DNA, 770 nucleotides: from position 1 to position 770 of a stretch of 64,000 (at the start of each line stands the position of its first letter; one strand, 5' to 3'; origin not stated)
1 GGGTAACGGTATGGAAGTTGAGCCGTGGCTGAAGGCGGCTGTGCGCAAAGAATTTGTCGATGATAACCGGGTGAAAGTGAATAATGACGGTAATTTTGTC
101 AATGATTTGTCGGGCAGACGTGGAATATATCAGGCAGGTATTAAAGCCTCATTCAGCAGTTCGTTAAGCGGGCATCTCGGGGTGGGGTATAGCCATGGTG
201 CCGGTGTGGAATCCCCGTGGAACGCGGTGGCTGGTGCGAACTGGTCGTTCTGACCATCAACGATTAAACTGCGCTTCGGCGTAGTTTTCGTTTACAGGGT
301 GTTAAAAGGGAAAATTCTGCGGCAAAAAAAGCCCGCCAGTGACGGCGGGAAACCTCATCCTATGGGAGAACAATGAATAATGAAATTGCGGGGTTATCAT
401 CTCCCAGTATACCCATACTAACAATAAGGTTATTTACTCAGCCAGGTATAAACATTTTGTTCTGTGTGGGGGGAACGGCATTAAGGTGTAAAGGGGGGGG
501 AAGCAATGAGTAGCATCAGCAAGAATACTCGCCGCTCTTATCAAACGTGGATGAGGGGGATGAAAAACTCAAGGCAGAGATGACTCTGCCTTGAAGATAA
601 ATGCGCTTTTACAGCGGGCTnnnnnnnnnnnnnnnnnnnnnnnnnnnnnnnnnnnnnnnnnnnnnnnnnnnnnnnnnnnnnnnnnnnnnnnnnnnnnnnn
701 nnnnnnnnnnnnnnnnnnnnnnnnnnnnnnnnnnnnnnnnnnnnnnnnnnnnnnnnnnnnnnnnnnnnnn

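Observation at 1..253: Autotransporter C-terminal fragment at the window edge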

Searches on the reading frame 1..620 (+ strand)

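Call 9: search_protein_families(library=pfam, proteins=[L002:5837-9250:+, L001:11909-12250:+], max_evalue=0.01)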
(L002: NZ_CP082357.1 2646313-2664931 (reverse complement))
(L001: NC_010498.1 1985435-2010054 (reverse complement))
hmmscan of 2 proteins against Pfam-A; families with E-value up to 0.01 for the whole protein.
L002:5837-9250:+ (1138 aa): 4 families
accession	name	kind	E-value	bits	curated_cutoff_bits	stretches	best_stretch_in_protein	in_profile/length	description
PF16168.11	AIDA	-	6.5e-86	282.8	27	6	470-530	1-63/63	Adhesin of bacterial autotransporter system, probable stalk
PF03212.20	Pertactin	-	1.4e-46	157.8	22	1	641-759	1-120/121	Pertactin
PF03797.25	Autotransporter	-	1.3e-45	156.6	26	1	877-1116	1-254/255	Autotransporter beta-domain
PF05887.16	Trypan_PARP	-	0.00015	22.2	100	2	759-816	54-111/134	Procyclic acidic repetitive protein (PARP)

L001:11909-12250:+ (114 aa): 1 family
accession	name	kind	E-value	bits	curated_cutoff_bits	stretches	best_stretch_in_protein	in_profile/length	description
PF03797.25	Autotransporter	-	3.7e-11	43.7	26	1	3-92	154-254/255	Autotransporter beta-domain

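Call 39: search_protein_families(library=ncbifam, proteins=[L002:5837-9250:+, L001:11909-12250:+], max_evalue=0.001)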
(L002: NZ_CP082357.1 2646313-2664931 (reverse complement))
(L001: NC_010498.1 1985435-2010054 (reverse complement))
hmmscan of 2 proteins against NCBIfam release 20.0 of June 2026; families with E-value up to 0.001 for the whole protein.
L002:5837-9250:+ (1138 aa): 7 families
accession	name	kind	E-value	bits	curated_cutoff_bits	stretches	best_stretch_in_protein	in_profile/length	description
TIGR01414.1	autotrans_barl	domain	2.7e-91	306.8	16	1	663-1138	5-432/432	autotransporter outer membrane beta-barrel domain-containing protein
NF040482.1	auto_BafA_Cterm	equivalog_domain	1e-80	271.9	700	1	498-1138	26-643/643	BafA family autotransporter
NF033177.1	auto_Ag43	equivalog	2.4e-54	184.9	1200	4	148-296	227-372/948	Ag43/Cah family autotransporter adhesin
NF033176.1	auto_AIDA-I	exception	2.2e-47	161.3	1200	2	42-408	324-707/1287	autotransporter adhesin AIDA-I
TIGR04415.1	O_hepto_targRPT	repeat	1.2e-37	127.6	30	6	393-425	1-36/38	strand-loop-strand repeat protein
NF007409.0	PRK09945.1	equivalog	3.4e-37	128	830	4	375-509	4-138/418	hypothetical protein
NF007285.1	PRK09752.1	equivalog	1.8e-09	35.9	1459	1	270-797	401-953/1250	AIDA-I family autotransporter adhesin YfaL/EhaC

L001:11909-12250:+ (114 aa): 2 families
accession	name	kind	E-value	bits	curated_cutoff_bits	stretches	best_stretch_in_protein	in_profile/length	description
TIGR01414.1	autotrans_barl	domain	1.9e-21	76.6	16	1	1-114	319-432/432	autotransporter outer membrane beta-barrel domain-containing protein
NF040482.1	auto_BafA_Cterm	equivalog_domain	1.1e-12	47.3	700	1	2-114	531-643/643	BafA family autotransporter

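Call 41: search_solved_structures(query=L001:11909-12250:+, max_evalue=0.01, show_alignments=1)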
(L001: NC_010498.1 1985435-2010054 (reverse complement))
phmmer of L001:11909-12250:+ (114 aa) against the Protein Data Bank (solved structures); distinct sequences matched with E-value up to 0.01: 2.
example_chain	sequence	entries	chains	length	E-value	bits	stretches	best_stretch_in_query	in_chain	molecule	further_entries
7akv_G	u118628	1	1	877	0.00057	23.5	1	1-113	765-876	Vag8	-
3qq2_A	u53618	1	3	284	0.0048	20.5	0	1-114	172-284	BrkA autotransporter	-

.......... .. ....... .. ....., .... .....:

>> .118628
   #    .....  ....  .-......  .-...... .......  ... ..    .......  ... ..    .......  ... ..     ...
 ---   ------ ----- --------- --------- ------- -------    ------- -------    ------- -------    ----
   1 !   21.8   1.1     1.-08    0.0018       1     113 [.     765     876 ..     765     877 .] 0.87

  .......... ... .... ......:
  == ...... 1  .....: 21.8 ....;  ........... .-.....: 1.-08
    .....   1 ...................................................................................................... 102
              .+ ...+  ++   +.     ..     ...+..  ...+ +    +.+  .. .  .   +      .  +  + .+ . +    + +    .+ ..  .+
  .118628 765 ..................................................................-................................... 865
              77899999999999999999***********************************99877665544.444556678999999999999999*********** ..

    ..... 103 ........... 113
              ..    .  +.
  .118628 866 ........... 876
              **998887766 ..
